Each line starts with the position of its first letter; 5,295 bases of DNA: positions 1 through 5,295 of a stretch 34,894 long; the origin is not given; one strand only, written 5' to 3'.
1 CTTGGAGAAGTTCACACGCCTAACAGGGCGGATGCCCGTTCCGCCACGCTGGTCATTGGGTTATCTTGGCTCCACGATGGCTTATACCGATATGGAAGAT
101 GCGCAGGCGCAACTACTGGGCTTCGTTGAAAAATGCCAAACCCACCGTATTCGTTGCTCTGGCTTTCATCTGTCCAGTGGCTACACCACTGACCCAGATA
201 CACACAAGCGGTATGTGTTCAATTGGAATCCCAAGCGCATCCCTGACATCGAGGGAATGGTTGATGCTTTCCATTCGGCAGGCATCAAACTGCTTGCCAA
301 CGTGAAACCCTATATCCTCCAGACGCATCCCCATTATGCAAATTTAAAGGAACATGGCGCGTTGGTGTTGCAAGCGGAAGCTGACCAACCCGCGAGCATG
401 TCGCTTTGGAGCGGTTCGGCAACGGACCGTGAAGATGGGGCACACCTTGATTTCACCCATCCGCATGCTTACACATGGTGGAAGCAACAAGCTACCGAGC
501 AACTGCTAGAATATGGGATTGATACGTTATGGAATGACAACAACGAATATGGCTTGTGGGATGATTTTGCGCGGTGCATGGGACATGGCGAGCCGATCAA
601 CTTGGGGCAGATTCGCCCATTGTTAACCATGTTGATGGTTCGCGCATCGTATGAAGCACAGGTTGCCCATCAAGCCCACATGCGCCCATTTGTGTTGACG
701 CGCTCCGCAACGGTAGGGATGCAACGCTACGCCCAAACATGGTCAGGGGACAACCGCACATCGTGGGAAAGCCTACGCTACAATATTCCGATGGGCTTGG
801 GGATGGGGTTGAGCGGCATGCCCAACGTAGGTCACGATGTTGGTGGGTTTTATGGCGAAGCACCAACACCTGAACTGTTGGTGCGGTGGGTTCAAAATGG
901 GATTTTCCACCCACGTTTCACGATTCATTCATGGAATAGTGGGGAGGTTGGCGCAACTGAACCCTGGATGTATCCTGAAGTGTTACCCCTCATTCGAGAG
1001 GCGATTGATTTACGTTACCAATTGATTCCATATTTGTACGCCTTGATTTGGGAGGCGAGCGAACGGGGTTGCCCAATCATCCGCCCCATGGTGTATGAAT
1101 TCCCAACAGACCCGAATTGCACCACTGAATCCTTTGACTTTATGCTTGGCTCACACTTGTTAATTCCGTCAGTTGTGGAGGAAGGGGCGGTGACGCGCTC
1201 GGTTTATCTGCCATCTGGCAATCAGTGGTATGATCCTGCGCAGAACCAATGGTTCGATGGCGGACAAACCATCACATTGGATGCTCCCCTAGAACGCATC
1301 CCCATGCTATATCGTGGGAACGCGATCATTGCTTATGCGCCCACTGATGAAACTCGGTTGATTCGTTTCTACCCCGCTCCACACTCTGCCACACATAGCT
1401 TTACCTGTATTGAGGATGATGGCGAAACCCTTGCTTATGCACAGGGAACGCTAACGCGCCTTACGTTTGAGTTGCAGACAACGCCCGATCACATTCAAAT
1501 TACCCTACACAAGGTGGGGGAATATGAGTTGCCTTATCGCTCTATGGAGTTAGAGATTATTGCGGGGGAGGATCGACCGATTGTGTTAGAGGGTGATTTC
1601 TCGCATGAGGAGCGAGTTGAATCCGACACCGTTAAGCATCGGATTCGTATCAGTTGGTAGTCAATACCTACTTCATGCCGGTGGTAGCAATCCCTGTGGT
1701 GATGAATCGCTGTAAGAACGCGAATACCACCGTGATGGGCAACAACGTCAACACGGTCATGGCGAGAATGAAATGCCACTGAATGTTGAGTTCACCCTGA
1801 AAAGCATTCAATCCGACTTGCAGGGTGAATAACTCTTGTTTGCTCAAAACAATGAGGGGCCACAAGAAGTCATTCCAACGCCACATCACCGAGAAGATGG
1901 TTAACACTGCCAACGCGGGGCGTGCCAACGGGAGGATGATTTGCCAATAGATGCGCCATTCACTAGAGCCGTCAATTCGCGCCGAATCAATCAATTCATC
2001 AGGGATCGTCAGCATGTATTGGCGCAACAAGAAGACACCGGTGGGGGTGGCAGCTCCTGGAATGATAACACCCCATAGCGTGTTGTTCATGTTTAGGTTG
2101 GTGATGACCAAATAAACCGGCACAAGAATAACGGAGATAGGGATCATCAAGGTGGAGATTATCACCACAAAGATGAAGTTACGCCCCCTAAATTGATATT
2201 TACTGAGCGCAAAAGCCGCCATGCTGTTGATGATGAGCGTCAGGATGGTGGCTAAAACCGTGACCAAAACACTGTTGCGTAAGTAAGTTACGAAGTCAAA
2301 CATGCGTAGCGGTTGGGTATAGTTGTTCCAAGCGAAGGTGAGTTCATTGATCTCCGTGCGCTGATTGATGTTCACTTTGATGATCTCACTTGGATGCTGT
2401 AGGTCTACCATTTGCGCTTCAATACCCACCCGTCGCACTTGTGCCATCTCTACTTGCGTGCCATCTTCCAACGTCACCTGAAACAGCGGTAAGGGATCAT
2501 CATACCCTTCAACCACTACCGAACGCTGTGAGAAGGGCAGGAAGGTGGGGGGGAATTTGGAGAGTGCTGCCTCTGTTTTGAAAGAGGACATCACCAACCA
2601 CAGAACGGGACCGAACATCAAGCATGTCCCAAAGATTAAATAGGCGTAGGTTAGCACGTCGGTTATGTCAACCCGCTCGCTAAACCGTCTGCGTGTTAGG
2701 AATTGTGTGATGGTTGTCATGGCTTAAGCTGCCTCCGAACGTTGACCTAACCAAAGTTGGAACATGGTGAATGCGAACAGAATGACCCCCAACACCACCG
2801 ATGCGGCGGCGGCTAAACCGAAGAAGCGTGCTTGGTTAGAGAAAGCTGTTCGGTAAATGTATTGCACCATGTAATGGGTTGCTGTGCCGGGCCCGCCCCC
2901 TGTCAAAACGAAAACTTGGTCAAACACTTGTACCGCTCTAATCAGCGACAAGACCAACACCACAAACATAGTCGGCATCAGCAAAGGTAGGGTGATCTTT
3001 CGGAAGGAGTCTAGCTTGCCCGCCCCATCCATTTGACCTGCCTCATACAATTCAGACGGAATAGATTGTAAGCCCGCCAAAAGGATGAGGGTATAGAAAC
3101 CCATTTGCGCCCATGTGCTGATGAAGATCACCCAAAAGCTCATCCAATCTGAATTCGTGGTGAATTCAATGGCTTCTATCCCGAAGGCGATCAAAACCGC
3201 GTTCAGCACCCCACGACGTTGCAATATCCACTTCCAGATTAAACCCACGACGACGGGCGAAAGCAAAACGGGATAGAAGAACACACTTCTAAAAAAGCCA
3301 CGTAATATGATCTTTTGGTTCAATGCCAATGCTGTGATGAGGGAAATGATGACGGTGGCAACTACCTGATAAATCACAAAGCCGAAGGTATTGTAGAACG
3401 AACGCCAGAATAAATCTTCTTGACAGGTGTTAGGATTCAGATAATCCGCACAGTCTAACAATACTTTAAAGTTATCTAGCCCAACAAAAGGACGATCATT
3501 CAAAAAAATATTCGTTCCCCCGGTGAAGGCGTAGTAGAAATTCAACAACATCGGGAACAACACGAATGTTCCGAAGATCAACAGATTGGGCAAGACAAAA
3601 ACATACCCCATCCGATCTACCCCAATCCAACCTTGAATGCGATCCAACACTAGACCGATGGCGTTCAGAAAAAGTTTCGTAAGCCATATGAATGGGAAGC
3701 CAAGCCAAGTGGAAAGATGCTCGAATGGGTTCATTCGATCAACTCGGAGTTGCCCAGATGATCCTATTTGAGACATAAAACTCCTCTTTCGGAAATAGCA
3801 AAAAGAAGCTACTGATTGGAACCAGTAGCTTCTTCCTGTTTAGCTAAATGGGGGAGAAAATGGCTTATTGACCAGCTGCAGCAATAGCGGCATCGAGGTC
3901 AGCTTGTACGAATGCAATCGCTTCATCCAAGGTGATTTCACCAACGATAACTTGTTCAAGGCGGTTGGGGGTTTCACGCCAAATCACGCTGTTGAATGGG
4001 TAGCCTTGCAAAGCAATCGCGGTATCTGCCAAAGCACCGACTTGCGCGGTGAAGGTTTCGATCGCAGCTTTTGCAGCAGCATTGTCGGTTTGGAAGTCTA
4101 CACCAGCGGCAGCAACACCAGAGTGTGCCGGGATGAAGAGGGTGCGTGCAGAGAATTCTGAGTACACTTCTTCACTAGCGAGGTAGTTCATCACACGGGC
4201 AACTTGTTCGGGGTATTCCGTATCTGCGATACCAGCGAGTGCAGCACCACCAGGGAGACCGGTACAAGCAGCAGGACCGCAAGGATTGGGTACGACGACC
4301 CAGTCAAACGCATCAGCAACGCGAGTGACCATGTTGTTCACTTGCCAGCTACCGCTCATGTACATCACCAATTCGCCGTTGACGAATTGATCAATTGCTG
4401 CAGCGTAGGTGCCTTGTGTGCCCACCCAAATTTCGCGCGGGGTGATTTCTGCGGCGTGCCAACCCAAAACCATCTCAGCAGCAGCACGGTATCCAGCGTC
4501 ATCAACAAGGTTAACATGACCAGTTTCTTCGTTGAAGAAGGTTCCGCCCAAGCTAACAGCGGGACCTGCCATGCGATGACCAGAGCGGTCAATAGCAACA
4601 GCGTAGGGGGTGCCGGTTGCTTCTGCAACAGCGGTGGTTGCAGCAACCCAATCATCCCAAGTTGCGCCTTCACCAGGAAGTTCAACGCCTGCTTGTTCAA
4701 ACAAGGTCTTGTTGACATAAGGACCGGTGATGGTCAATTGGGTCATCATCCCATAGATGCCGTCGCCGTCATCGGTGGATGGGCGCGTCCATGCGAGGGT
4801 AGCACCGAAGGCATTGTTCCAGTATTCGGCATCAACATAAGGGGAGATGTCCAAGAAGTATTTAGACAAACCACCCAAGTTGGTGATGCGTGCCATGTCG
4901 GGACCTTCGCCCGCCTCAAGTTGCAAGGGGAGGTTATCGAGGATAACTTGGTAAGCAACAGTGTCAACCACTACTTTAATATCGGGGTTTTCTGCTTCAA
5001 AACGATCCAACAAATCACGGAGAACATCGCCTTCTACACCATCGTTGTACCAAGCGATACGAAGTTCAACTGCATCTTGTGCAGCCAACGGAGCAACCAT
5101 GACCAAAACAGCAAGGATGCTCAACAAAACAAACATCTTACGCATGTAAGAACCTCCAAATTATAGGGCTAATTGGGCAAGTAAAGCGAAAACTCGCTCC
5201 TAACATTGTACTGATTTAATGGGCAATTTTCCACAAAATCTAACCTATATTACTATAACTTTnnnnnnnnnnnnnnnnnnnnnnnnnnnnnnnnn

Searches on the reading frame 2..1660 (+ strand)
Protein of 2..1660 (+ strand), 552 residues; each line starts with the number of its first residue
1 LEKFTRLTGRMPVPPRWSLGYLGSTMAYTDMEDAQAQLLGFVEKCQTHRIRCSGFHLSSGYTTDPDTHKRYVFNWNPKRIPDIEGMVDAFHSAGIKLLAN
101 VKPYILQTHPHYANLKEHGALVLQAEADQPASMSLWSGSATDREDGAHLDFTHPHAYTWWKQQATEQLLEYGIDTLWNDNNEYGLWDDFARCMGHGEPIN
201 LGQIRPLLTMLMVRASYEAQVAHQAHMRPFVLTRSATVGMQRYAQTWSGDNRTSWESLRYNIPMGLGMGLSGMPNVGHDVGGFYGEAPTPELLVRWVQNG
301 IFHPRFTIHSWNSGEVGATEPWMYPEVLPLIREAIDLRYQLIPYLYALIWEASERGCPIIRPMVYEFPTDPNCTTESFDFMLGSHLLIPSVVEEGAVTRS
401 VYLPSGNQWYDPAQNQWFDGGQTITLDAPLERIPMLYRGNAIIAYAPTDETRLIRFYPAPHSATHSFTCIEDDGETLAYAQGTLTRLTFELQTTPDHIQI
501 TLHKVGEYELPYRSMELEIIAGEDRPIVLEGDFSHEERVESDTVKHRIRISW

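Call 65: search_protein_families(library=pfam, proteins=[window:2-1660:+], max_evalue=0.00001)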
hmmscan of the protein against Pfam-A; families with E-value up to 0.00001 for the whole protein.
window:2-1660:+ (552 aa): 3 families
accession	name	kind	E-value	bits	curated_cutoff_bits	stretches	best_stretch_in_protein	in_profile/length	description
PF01055.32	Glyco_hydro_31_2nd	-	1.2e-90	304.6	23.5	1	12-348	2-328/328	Glycosyl hydrolases family 31 TIM-barrel domain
PF21365.3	Glyco_hydro_31_3rd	-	2.2e-24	86.2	24.4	1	356-443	1-87/87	Glycosyl hydrolase family 31 C-terminal domain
PF17137.9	DUF5110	-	5.6e-10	39.6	27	1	454-520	4-69/71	Domain of unknown function (DUF5110)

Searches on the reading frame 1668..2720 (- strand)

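Call 65: search_protein_families(library=pfam, proteins=[window:1668-2720:-], max_evalue=0.00001)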
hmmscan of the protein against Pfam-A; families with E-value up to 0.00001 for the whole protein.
window:1668-2720:- (350 aa): 1 family
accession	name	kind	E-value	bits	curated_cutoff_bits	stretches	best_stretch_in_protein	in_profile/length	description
PF00528.27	BPD_transp_1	-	7.9e-20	71.8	26.4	1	169-341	9-179/184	Binding-protein-dependent transport system inner membrane component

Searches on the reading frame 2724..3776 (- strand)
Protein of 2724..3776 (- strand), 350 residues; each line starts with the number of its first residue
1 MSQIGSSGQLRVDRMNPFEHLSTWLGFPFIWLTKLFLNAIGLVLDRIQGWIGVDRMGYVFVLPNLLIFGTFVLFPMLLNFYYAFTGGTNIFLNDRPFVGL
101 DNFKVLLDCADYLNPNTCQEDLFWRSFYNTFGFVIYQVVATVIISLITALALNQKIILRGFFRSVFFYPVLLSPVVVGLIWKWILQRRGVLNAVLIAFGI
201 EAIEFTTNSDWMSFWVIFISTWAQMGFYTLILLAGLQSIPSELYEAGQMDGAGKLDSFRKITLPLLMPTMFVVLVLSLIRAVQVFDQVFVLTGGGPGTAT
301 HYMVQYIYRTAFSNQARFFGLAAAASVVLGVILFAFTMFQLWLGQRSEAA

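Call 65: search_protein_families(library=pfam, proteins=[window:2724-3776:-], max_evalue=0.00001)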
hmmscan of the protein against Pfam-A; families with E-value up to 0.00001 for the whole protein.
window:2724-3776:- (350 aa): 1 family
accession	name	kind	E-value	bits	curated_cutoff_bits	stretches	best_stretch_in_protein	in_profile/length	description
PF00528.27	BPD_transp_1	-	5.4e-17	62.5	26.4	1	142-346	2-181/184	Binding-protein-dependent transport system inner membrane component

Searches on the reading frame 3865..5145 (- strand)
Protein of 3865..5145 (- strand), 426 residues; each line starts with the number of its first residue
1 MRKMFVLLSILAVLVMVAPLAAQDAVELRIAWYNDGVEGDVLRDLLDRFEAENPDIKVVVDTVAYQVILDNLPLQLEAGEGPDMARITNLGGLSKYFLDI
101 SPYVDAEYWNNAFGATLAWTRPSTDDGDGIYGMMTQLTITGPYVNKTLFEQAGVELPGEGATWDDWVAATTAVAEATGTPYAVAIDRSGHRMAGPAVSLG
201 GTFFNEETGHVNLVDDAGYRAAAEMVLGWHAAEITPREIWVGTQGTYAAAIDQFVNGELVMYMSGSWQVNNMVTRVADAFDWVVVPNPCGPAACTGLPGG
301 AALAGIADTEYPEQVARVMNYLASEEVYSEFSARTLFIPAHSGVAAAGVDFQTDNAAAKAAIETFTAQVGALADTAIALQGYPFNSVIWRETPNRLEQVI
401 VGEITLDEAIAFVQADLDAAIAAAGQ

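Call 65: search_protein_families(library=pfam, proteins=[window:3865-5145:-], max_evalue=0.00001)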
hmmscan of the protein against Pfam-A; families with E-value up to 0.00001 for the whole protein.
window:3865-5145:- (426 aa): 2 families
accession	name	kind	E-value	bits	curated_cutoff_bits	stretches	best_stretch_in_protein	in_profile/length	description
PF13416.11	SBP_bac_8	-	1.2e-24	88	27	1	45-357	2-277/279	Bacterial extracellular solute-binding protein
PF01547.30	SBP_bac_1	-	1.5e-24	88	26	1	39-327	7-305/307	Bacterial extracellular solute-binding protein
